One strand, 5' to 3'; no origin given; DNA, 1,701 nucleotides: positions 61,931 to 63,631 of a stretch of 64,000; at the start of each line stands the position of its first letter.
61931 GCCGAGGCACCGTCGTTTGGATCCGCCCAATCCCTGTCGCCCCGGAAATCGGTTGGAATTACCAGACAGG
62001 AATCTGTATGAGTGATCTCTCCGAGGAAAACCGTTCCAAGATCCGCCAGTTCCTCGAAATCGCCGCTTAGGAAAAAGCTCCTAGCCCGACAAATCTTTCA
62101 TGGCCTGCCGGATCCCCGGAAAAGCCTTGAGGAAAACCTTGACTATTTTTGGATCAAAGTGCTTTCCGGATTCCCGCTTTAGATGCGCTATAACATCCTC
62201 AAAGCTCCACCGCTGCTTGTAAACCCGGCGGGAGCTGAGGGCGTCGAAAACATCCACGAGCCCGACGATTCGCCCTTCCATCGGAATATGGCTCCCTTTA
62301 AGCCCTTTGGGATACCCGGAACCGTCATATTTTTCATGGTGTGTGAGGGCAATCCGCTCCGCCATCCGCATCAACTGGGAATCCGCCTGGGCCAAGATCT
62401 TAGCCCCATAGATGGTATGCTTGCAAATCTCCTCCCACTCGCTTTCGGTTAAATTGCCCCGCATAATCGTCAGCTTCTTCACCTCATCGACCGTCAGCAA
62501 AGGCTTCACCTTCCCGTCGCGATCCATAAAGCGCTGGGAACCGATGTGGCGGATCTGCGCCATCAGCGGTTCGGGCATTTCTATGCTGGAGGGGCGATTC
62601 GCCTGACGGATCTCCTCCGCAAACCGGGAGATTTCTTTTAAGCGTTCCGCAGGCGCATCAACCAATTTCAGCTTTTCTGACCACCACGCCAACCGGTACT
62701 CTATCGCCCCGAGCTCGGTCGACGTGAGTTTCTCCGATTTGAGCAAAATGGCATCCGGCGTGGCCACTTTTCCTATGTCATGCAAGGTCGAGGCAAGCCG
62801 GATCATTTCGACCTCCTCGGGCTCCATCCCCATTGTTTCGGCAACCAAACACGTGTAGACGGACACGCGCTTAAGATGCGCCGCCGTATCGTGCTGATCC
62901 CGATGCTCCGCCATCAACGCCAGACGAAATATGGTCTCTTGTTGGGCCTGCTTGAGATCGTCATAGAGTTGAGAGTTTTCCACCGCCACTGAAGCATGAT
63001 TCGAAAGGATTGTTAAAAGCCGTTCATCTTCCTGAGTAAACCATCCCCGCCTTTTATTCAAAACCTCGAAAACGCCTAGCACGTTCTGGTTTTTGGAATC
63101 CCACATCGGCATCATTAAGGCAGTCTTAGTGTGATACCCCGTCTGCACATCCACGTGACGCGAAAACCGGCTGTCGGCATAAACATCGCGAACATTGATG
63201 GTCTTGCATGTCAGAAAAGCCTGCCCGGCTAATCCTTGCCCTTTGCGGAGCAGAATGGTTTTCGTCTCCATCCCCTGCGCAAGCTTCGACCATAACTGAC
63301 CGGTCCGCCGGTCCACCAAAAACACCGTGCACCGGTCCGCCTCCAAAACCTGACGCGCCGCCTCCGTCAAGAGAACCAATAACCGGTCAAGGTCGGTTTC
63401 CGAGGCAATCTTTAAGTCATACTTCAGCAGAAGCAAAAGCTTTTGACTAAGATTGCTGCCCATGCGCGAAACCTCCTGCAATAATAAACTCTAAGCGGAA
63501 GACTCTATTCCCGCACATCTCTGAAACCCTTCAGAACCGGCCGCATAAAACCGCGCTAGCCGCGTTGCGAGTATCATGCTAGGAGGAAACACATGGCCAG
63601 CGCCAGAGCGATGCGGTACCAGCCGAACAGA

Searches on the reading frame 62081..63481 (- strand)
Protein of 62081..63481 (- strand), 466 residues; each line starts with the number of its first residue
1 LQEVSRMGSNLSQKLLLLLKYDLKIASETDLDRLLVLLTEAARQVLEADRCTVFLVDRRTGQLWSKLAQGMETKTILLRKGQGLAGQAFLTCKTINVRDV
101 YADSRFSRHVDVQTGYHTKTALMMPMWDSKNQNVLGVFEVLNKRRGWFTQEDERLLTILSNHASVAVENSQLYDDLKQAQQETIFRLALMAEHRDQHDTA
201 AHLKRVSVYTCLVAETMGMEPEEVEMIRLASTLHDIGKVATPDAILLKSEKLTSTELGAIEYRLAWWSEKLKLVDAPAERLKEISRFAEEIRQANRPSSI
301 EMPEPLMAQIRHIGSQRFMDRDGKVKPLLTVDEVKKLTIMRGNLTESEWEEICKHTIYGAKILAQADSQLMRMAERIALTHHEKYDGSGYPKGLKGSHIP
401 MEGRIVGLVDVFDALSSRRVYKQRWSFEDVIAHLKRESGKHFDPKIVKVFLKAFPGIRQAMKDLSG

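Call 59: search_protein_families(library=pfam, proteins=[window:62081-63481:-], max_evalue=0.00001)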
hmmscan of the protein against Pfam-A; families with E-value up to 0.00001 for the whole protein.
window:62081-63481:- (466 aa): 4 families
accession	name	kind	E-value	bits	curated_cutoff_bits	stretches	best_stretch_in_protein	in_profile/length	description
PF13487.12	HD_5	-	4.7e-33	114.8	27.2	1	333-446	59-170/170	HD domain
PF01590.32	GAF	-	7.1e-20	72.3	22.4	1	30-167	1-133/133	GAF domain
PF01966.28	HD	-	8.7e-15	55.5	22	1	200-256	2-65/116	HD domain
PF13185.12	GAF_2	-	1e-14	55.4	28.6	1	28-168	1-136/136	GAF domain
